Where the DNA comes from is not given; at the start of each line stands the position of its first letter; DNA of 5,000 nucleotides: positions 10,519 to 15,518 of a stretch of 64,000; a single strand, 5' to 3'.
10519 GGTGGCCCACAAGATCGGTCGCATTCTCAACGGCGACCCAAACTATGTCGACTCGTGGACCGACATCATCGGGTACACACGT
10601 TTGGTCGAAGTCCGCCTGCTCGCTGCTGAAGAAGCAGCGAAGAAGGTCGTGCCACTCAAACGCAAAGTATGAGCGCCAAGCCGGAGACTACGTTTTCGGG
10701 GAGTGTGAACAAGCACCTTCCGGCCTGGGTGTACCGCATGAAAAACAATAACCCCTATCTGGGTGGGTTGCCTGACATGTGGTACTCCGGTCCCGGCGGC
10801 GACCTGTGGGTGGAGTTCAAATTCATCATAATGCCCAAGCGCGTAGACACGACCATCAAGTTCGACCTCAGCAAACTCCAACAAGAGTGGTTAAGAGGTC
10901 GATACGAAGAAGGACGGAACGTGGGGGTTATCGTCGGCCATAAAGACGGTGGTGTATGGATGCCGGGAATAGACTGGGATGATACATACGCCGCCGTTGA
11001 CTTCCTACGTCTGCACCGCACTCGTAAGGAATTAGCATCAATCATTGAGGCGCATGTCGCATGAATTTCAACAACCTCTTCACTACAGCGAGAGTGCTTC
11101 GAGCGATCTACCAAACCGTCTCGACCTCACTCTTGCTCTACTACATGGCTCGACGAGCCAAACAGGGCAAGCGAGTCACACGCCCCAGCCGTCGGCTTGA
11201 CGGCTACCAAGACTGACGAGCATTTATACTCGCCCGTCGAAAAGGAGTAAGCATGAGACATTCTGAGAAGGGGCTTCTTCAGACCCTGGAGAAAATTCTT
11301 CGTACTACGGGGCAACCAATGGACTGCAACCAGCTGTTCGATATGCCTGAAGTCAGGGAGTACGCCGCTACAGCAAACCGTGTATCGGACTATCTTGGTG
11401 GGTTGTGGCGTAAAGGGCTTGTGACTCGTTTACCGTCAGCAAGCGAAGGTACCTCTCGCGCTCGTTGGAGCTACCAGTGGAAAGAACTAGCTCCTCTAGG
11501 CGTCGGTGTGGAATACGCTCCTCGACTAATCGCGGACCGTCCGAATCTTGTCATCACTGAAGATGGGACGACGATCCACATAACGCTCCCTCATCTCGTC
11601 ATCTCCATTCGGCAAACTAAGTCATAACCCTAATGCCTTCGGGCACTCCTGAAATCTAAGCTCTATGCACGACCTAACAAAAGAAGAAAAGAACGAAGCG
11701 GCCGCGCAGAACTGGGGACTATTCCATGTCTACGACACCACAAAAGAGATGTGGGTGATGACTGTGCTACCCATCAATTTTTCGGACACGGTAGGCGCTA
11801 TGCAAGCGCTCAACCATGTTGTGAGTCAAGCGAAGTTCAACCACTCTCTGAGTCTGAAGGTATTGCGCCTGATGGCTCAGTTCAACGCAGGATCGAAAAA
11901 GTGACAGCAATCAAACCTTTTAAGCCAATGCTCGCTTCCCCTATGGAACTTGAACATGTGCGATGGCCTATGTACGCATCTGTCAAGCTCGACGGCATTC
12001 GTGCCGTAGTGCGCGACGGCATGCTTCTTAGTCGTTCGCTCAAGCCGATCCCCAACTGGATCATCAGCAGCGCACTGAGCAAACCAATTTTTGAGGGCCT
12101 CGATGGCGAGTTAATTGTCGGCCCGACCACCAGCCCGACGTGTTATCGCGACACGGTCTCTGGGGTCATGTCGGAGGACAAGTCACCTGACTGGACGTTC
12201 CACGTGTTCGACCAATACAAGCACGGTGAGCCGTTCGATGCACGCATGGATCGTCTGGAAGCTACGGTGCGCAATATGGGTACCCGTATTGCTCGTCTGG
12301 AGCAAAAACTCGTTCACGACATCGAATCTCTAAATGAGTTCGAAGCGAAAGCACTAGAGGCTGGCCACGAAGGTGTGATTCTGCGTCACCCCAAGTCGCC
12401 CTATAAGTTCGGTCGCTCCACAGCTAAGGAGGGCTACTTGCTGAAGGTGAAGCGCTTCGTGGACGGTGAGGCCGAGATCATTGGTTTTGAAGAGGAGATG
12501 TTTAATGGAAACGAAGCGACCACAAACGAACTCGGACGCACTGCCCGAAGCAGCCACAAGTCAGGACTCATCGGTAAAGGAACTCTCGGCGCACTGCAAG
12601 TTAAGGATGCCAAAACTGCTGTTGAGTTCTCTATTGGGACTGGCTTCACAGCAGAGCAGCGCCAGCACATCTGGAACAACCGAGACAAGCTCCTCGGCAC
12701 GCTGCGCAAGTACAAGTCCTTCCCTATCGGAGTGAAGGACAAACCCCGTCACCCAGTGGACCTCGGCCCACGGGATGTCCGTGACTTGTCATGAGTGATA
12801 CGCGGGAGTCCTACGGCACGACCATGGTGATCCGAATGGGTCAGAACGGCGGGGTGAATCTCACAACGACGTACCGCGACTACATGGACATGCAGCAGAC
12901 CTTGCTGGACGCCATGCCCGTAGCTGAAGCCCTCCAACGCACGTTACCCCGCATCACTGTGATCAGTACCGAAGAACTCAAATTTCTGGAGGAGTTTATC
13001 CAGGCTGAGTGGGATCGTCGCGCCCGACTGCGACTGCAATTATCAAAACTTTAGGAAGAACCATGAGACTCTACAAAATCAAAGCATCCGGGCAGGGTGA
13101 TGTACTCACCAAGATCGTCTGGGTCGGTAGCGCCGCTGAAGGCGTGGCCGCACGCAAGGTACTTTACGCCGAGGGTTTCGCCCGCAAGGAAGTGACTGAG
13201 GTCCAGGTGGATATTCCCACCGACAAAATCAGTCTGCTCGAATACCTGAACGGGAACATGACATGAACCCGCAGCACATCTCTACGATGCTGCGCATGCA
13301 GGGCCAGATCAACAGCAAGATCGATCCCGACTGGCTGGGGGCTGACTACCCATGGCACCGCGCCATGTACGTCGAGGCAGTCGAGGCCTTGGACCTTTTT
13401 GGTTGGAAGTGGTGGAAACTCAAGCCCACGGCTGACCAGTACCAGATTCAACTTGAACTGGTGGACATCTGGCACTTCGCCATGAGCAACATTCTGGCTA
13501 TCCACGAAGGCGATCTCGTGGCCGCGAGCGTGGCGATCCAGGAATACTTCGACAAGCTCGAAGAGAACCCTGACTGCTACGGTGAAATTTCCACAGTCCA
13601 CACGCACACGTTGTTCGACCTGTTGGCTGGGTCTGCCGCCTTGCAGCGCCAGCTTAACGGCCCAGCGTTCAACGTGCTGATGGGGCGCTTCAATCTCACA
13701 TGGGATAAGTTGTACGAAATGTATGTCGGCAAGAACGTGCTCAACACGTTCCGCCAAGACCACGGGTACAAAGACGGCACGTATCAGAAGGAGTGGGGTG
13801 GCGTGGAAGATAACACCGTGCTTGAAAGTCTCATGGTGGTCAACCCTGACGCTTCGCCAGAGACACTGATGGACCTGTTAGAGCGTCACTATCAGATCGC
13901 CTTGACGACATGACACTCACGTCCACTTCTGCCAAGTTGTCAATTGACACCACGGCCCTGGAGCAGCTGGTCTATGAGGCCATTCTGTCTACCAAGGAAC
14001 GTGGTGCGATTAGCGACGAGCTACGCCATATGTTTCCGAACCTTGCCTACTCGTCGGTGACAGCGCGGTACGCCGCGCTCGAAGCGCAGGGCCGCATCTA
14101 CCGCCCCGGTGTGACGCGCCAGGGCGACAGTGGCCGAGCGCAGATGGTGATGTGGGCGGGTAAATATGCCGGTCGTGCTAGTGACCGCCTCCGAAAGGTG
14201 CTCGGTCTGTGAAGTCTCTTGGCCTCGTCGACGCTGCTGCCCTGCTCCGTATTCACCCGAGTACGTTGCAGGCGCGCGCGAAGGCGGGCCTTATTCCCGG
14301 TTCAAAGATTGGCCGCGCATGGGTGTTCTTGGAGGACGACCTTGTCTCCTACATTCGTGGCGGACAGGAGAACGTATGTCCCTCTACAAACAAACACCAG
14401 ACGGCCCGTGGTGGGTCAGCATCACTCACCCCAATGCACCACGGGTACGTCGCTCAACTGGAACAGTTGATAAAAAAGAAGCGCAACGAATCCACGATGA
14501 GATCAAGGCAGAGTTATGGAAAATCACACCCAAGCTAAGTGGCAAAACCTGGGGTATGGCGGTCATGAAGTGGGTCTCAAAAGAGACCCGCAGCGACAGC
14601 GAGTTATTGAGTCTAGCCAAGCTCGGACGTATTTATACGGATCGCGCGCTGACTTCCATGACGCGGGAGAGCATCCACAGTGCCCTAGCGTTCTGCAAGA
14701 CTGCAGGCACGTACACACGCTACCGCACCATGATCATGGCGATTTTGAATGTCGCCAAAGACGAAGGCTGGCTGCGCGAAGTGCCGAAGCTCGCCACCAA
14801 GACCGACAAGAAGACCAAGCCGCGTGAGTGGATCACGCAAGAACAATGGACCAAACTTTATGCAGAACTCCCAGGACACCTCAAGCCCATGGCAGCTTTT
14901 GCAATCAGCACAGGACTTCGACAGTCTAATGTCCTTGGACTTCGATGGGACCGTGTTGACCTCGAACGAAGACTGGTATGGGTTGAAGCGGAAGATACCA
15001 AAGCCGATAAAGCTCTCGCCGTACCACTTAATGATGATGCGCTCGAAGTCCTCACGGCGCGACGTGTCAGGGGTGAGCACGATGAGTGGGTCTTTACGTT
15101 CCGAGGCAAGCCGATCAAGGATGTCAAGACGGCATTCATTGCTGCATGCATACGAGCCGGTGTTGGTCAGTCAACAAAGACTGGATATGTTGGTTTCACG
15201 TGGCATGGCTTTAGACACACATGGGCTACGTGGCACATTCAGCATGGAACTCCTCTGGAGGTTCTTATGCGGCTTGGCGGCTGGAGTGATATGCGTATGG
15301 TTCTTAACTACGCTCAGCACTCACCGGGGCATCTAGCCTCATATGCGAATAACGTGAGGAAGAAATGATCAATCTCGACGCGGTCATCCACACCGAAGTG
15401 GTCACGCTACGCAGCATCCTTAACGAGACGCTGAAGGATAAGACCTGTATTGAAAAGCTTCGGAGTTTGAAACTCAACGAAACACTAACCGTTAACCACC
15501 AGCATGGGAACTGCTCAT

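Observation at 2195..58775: Genome-wide asymmetric 13-bp motif always oriented with transcription (stoperator-like regulatory system)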

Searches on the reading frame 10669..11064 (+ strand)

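Call 65: search_protein_families(library=phrogs, proteins=[window:10669-11064:+], max_evalue=0.01)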
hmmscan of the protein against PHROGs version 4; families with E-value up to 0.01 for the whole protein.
window:10669-11064:+ (131 aa): 2 families
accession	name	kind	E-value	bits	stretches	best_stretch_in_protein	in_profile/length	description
phrog_35651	-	unknown function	3.4e-16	60.4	1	3-105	2-104/168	-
phrog_2165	-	DNA, RNA and nucleotide metabolism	5.5e-08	33.7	1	29-92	27-92/141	DNA helicase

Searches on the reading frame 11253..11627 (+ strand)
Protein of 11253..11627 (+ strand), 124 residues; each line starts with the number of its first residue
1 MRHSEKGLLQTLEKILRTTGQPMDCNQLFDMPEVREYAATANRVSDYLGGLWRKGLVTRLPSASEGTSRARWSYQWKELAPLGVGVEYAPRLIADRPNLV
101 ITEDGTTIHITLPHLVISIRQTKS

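Call 6: search_protein_families(library=pfam, proteins=[window:11253-11627:+])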
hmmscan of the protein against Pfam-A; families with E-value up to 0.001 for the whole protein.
window:11253-11627:+ (124 aa): 0 families

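Call 48: find_homologous_proteins(query=window:11253-11627:+)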
Query window:11253-11627:+ (124 aa): 136 proteins with E <= 0.001 among 145 candidates; the best 120 are listed.
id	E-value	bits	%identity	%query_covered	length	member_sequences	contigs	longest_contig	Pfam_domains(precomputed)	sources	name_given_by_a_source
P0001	4.0e-77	274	100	100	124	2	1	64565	-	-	-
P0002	1.2e-67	243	85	100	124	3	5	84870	-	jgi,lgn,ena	jgi:hypothetical protein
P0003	5.9e-65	234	86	99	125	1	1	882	-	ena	-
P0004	3.8e-62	225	83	100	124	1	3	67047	-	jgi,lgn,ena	-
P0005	1.4e-60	220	79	98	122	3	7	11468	-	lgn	-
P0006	3.9e-59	216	75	100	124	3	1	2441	-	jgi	jgi:hypothetical protein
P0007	4.8e-58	212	78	98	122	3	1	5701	-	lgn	-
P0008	1.7e-57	210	76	98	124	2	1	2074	-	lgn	-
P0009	6.4e-56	205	78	99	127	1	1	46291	-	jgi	jgi:hypothetical protein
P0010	1.3e-55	204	72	100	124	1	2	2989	-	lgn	-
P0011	1.4e-55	204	72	99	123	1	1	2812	-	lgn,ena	-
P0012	1.2e-54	201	72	98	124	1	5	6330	-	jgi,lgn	jgi:hypothetical protein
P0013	1.5e-54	201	75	98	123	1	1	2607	-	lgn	-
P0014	2.1e-54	200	75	98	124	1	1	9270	-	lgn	-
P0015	6.5e-54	199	76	98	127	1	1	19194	-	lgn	-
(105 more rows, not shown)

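Call 51: search_solved_structures(query=A1, max_evalue=10)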
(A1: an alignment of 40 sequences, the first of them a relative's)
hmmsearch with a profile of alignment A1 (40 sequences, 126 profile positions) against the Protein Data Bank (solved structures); distinct sequences matched with E-value up to 10: 0.

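Call 52: find_related_loci(query=A1, collection=viral_contigs, flank=10000)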
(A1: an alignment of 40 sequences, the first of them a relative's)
Query A1 (124 aa) in viral_contigs; peptide patterns used: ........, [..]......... (x = any residue, [..] = any of these).
80 stretches matched a pattern; 74 encode a relative of the query (tblastn E <= 1e-3); 74 distinct loci.
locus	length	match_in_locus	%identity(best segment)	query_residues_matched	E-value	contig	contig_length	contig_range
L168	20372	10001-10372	85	1-124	9e-73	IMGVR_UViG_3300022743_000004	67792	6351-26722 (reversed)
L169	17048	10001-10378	78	1-123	4e-62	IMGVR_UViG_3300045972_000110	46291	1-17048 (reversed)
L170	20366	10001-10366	73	1-122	1e-57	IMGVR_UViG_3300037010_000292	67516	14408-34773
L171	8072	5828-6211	74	1-123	1e-57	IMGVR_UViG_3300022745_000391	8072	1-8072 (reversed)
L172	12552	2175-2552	63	1-121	6e-50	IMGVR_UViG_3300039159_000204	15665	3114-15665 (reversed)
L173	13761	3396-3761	61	1-123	2e-48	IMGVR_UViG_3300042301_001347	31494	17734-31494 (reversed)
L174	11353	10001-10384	60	1-120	1e-46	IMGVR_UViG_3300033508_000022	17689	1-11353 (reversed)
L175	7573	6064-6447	60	1-120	1e-46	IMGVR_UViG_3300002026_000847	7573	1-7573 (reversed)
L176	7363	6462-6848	56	1-120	1e-45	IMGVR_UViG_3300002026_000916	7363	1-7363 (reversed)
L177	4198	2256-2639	58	1-120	2e-45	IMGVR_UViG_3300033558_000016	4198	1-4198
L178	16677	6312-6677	57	1-121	3e-45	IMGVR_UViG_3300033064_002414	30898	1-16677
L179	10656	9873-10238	55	1-121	6e-45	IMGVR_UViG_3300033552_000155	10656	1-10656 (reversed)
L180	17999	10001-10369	58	1-121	9e-45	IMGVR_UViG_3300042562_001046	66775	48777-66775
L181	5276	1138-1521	57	1-120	3e-44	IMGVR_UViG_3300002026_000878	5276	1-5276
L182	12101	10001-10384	57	1-120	3e-44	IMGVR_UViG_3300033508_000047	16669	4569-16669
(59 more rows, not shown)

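Call 54: predict_structure(alignment_id=A1)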
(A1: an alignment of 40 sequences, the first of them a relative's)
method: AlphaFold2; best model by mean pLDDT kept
length: 124 residues; sequences in the alignment: 40
mean_pLDDT: 88.8   pTM: 0.75
mean pLDDT of the five models: 88.8, 83.4, 83.2, 83.2, 81.6
residues with pLDDT >= 90: 87; 70-90: 28; 50-70: 9; < 50: 0
segments of 3 or more residues with pLDDT < 50: none
pLDDT, mean of each block of 10 residues (from residue 1): 76 94 93 92 93 92 72 91 86 94 92 95 72
secondary structure, 60 per line:
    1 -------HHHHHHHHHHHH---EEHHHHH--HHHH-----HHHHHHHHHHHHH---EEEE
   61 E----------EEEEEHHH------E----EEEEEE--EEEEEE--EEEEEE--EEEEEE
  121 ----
elements in order: H8-19 H25-29 H32-35 H41-53 E57-61 E72-76 E91-96 E99-104 E107-112 E115-120

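Call 59: fold_search(model_id=the predicted structure, library=pdb)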
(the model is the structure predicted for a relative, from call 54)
No match with E <= 0.001 here; weaker rows may still be real.
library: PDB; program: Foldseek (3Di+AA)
matches with E <= 10: 500; with E <= 0.001: 0
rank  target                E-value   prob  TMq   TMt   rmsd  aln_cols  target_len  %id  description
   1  2o03                  8.9e-02  1.00  0.47  0.45   2.5        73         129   16  Crystal structure of FurB from M. tuberculosis- a Zinc uptake regulator (released 2007-02-13)
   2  2xig_B                1.3e-01  0.91  0.40  0.34   7.3        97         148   15  The structure of the Helicobacter pylori ferric uptake regulator Fur reveals three functional metal binding sites (released 2011-01-19)
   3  3jsp_B                1.4e-01  0.47  0.33  0.23  14.7       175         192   12  Classic Protein With a New Twist: crystal structure of a LexA repressor DNA complex (released 2010-08-18)
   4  2yr2_B                1.6e-01  0.87  0.38  0.34   4.9        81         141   18  Crystal Structure of the Hypothetical regulator from Sulfolobus tokodaii (released 2007-10-02)
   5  6cmv_C                1.6e-01  0.99  0.45  0.49   2.6        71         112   21  Crystal structure of Archaeal Biofilm Regulator (AbfR2) from Sulfolobus acidocaldarius (released 2018-11-14)
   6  3gfl                  1.7e-01  0.80  0.37  0.33   5.3        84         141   19  Crystal structure of the ST1710 mutant (R90A) protein (released 2009-08-25)
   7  4ija_A                1.9e-01  0.60  0.38  0.15  13.1       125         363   13  Structure of S. aureus methicillin resistance factor MecR2 (released 2013-06-12)
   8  4evi_B                2.0e-01  0.94  0.40  0.16   3.8        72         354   18  Crystal Structure Analysis of Coniferyl Alcohol 9-O-Methyltransferase from Linum Nodiflorum in Complex with Coniferyl  (released 2013-05-01)
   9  2gxg                  2.2e-01  0.75  0.37  0.33   5.3        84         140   18  Crystal structure of EmrR homolog from hyperthermophilic archaea Sulfolobus tokodaii strain7 (released 2007-03-20)
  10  7p6f_DDD              2.2e-01  0.85  0.37  0.46   5.5        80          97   21  1.93 A resolution X-ray crystal structure of the transcriptional regulator SrnR from Streptomyces griseus (released 2022-05-25)
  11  4i99_D                2.3e-01  0.80  0.35  0.55   4.9        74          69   19  Crystal structure of the SmcHead bound to the C-winged helix domain of ScpA (released 2013-01-30)
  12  1ex4_A                2.6e-01  0.11  0.19  0.11  21.9       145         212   11  HIV-1 INTEGRASE CATALYTIC CORE AND C-TERMINAL DOMAIN (released 2000-06-07)
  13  3gfi_A                2.6e-01  0.72  0.37  0.32   5.3        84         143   19  Crystal structure of ST1710 complexed with its promoter DNA (released 2009-08-25)
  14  5nbc_A                2.6e-01  0.75  0.39  0.38  12.9       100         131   13  Structure of Prokaryotic Transcription Factors (released 2018-05-16)
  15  5nhk_B                2.6e-01  0.72  0.39  0.37  12.9       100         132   13  Structure of Ferric uptake regulator from francisella tularensis with Iron (released 2018-05-16)
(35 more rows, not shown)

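Call 65: search_protein_families(library=phrogs, proteins=[window:11253-11627:+], max_evalue=0.01)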
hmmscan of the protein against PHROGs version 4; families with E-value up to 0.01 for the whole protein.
window:11253-11627:+ (124 aa): 0 families

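Call 84: find_related_loci(query=A1, collection=genome_contigs, flank=10000)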
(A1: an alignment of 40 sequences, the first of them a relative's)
Query A1 (124 aa) in genome_contigs; peptide patterns used: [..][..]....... (x = any residue, [..] = any of these).
13 stretches matched a pattern; 5 encode a relative of the query (tblastn E <= 1e-3); 5 distinct loci.
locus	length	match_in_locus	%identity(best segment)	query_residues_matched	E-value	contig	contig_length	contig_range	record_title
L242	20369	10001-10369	52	1-122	4e-44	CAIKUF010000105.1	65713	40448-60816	uncultured bacterium isolate LinL3_bin-0015 genome assembly, contig: bin-0015:105/339, whole genome shotgun sequence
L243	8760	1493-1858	54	1-121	3e-43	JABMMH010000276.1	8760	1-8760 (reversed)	MAG: Polaromonas sp. isolate bin.87 k141_4130130, whole genome shotgun sequence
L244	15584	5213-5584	55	1-121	5e-42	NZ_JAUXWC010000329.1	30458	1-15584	MAG: Rhodoferax sp. isolate C15_maxbin.065_sub C15_k141_229926, whole genome shotgun sequence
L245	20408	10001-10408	42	1-120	1e-28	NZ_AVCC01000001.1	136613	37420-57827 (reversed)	Herminiimonas sp. CN cn_00001, whole genome shotgun sequence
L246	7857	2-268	57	39-119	1e-27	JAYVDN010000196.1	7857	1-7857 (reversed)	MAG: Polaromonas sp. isolate GL34_DN_concoct_23_sub GL34_DN_concoct_23_sub_195, whole genome shotgun sequence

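Call 89: search_protein_families(library=pfam, alignment_id=A1, max_evalue=5)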
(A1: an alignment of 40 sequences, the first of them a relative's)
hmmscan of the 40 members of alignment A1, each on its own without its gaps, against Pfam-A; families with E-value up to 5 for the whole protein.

A. member 1, P0001 (124 aa): 0 families

B. families by the number of members that match (of 40 scanned): 11 families
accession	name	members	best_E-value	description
PF04738.18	Lant_dehydr_N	3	0.047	Lantibiotic dehydratase, N terminus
PF15967.10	Nucleoporin_FG2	1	0.08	Nucleoporin FG repeated region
PF05066.19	HARE-HTH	1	0.094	HB1, ASXL, restriction endonuclease HTH domain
PF22798.2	DUF5817_CT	1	0.13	DUF5817, C-terminal domain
PF15567.11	Imm35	1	0.14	Immunity protein 35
PF22253.2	DUF6948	1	0.16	Domain of unknown function (DUF6948)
PF11094.13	UL11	1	0.19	Membrane-associated tegument protein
PF01726.22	LexA_DNA_bind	1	0.21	LexA DNA binding domain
PF23357.1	DUF7088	1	0.21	Domain of unknown function (DUF7088)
PF08790.17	zf-LYAR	1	0.22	LYAR-type C2HC zinc finger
PF18574.7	zf_C2HC_14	1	0.31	C2HC Zing finger domain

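Call 96: search_dna_similar(query=P0001, collection=phages, mode=protein, max_evalue=0.001, max_rows=20)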
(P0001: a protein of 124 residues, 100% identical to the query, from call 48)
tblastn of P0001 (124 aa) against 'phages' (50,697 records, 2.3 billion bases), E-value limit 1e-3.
No match.

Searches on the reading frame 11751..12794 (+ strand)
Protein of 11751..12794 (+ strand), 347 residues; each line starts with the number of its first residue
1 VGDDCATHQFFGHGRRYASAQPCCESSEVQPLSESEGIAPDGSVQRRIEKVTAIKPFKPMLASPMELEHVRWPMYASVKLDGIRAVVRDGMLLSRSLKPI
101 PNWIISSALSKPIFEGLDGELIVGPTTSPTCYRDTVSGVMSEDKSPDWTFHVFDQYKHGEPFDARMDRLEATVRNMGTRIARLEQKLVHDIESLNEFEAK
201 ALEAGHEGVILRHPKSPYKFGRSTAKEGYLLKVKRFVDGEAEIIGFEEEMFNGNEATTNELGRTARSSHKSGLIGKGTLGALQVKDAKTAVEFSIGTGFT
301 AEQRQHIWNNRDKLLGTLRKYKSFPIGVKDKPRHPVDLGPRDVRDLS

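Call 6: search_protein_families(library=pfam, proteins=[window:11751-12794:+])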
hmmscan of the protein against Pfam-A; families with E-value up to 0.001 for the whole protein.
window:11751-12794:+ (347 aa): 2 families
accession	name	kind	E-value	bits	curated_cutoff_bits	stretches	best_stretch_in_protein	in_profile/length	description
PF01068.26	DNA_ligase_A_M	-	1.1e-14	55.1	26.2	1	59-234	1-204/204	ATP dependent DNA ligase domain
PF14743.12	DNA_ligase_OB_2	-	6.7e-08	32.9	28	1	276-336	7-61/66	DNA ligase OB-like domain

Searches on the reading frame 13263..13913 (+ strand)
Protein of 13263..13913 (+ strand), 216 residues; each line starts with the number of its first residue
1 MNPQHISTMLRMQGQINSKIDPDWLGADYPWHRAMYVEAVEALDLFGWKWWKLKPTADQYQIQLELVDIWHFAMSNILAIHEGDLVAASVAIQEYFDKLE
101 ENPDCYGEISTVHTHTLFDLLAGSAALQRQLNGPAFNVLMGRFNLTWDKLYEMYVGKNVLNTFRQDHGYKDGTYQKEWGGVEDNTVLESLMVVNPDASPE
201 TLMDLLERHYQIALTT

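Call 65: search_protein_families(library=phrogs, proteins=[window:13263-13913:+], max_evalue=0.01)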
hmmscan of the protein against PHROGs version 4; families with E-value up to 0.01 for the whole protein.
window:13263-13913:+ (216 aa): 1 family
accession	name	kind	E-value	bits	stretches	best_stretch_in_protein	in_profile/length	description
phrog_173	-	DNA, RNA and nucleotide metabolism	4.8e-19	70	1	3-176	29-195/196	nucleoside triphosphate pyrophosphohydrolase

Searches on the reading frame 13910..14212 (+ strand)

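Call 6: search_protein_families(library=pfam, proteins=[window:13910-14212:+])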
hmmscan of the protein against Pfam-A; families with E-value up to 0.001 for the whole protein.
window:13910-14212:+ (100 aa): 0 families

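Call 65: search_protein_families(library=phrogs, proteins=[window:13910-14212:+], max_evalue=0.01)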
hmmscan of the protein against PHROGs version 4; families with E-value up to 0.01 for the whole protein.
window:13910-14212:+ (100 aa): 1 family
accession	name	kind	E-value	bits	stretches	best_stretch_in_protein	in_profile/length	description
phrog_1123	-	unknown function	2.3e-05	25.2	1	4-87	17-100/112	-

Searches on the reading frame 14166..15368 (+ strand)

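Call 6: search_protein_families(library=pfam, proteins=[window:14166-15368:+])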
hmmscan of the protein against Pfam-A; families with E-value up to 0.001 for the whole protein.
window:14166-15368:+ (400 aa): 1 family
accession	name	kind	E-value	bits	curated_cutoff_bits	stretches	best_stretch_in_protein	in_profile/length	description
PF00589.27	Phage_integrase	-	2.3e-28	99.6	27.1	1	222-387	2-170/172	Phage integrase family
